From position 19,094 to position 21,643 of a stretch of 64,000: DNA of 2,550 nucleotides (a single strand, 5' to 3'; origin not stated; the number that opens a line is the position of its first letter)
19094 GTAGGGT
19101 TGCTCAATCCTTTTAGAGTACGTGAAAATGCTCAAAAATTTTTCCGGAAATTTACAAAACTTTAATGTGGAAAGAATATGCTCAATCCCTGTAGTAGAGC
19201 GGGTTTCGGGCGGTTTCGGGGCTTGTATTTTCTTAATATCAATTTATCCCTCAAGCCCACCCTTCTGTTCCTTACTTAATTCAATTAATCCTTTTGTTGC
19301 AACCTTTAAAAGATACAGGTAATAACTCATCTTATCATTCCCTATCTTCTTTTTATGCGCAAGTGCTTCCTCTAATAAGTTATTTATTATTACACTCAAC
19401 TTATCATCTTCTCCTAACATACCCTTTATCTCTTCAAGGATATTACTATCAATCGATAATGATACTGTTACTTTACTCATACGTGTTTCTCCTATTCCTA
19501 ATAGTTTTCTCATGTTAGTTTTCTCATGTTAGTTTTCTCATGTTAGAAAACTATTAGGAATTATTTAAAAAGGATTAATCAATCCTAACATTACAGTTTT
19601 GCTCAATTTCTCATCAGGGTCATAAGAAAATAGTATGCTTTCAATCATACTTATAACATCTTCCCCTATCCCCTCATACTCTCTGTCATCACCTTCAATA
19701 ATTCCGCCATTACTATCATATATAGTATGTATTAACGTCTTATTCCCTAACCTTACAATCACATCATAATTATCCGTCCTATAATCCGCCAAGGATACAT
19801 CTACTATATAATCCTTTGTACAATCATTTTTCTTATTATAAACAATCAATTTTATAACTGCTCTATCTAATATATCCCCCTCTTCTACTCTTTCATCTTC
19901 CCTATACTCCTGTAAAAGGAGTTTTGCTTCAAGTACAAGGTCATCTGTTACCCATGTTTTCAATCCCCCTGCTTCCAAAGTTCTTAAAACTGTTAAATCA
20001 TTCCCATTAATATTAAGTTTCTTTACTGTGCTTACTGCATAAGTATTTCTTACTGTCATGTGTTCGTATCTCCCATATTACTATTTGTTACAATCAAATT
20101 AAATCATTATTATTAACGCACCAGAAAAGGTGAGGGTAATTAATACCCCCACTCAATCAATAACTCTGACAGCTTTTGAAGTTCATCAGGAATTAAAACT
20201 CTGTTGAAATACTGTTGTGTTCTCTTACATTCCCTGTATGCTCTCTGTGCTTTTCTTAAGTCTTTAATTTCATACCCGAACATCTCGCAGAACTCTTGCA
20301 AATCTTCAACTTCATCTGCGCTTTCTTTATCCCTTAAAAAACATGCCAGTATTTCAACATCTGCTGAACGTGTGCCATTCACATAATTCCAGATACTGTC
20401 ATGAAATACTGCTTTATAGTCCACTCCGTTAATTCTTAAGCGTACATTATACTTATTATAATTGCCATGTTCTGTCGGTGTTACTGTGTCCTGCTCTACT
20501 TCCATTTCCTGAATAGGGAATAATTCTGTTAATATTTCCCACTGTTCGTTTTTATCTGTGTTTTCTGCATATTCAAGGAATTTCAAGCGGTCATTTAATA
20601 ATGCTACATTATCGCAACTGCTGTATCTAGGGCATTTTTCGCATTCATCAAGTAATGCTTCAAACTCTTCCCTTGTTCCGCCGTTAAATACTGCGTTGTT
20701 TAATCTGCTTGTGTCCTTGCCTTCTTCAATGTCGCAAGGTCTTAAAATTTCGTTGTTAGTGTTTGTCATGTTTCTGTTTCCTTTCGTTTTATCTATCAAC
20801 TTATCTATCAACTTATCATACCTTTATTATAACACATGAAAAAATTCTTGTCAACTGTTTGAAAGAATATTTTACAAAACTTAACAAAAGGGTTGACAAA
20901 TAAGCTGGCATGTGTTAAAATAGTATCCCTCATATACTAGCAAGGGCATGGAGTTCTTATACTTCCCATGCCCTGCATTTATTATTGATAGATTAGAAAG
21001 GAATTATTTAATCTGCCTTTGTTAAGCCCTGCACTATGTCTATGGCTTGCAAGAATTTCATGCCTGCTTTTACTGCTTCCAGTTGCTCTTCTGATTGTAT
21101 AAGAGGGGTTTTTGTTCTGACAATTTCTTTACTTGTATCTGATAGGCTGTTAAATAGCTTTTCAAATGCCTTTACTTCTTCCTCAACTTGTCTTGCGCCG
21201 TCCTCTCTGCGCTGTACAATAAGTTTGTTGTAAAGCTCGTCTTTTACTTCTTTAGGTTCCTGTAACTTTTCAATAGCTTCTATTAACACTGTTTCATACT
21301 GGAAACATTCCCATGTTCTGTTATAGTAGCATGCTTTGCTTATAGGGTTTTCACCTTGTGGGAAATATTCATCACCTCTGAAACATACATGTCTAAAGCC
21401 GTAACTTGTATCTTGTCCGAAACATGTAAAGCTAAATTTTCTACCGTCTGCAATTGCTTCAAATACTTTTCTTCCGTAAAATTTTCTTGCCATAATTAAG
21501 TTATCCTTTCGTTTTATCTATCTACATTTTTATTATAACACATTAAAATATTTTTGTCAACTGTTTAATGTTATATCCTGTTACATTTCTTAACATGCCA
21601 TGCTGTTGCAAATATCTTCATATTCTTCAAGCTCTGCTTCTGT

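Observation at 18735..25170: Family of seven + strand promoters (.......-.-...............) firing against the minus-strand genes, with candidate small RNAs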

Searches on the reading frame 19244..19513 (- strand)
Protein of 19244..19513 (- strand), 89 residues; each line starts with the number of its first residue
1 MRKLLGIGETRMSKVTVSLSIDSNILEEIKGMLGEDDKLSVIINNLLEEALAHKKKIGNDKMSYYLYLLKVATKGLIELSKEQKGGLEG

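Call 14: search_protein_families(library=phrogs, proteins=[window:19244-19513:-], max_evalue=0.01)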
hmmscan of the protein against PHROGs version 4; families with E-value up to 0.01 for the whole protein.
window:19244-19513:- (89 aa): 0 families

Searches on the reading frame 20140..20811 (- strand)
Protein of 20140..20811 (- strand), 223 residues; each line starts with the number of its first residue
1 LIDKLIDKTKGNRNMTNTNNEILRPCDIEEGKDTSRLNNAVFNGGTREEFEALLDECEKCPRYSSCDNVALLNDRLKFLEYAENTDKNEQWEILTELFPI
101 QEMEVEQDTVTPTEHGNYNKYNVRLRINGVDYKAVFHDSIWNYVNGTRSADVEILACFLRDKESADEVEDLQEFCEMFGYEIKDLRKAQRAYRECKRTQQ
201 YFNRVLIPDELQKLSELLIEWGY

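Call 14: search_protein_families(library=phrogs, proteins=[window:20140-20811:-], max_evalue=0.01)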
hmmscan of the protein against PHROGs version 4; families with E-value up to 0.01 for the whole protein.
window:20140-20811:- (223 aa): 1 family
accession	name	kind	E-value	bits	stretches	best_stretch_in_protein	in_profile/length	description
phrog_4273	-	unknown function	1.1e-08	36.2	1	108-218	31-147/150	-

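Call 24: find_related_loci(query=window:20140-20811:-, collection=viral_contigs, flank=10000)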
Query window:20140-20811:- (223 aa) in viral_contigs; peptide patterns used: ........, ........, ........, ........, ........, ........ (x = any residue, [..] = any of these).
1 stretches matched a pattern, but none encodes a relative of the query by tblastn (E <= 1e-3).

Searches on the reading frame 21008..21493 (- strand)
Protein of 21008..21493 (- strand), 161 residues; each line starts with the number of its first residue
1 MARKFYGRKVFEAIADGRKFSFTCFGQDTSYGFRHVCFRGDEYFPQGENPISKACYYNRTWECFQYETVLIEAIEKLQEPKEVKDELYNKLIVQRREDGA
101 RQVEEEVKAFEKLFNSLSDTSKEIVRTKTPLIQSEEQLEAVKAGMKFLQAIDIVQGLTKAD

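Call 14: search_protein_families(library=phrogs, proteins=[window:21008-21493:-], max_evalue=0.01)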
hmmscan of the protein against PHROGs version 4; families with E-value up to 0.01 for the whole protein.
window:21008-21493:- (161 aa): 0 families

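Call 23: find_encoding_contigs(protein=window:21008-21493:-, flank=10000, max_places=10)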
Protein window:21008-21493:- (161 aa): 6 contigs read that carry it; 3 places shown.
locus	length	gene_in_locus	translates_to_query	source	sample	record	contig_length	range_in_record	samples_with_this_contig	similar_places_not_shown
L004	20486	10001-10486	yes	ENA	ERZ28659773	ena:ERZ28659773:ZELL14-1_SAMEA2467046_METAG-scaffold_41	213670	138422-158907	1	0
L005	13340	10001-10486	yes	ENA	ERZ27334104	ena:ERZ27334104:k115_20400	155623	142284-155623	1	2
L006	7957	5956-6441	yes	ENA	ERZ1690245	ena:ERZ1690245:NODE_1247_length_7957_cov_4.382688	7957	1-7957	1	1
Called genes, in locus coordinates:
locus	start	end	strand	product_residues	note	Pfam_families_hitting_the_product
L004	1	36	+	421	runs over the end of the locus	PF01145:Band_7 (weak)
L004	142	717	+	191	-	-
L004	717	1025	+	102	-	-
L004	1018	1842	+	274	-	-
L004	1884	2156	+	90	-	-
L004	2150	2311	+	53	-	-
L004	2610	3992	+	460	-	PF12323:HTH_OrfB_IS605 (weak), PF07282:Cas12f1-like_TNB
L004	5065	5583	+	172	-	-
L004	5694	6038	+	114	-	-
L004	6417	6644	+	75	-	-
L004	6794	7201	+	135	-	-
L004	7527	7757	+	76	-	-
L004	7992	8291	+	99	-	-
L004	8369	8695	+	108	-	-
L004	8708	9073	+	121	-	-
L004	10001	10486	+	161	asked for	-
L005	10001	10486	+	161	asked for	-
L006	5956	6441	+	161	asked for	-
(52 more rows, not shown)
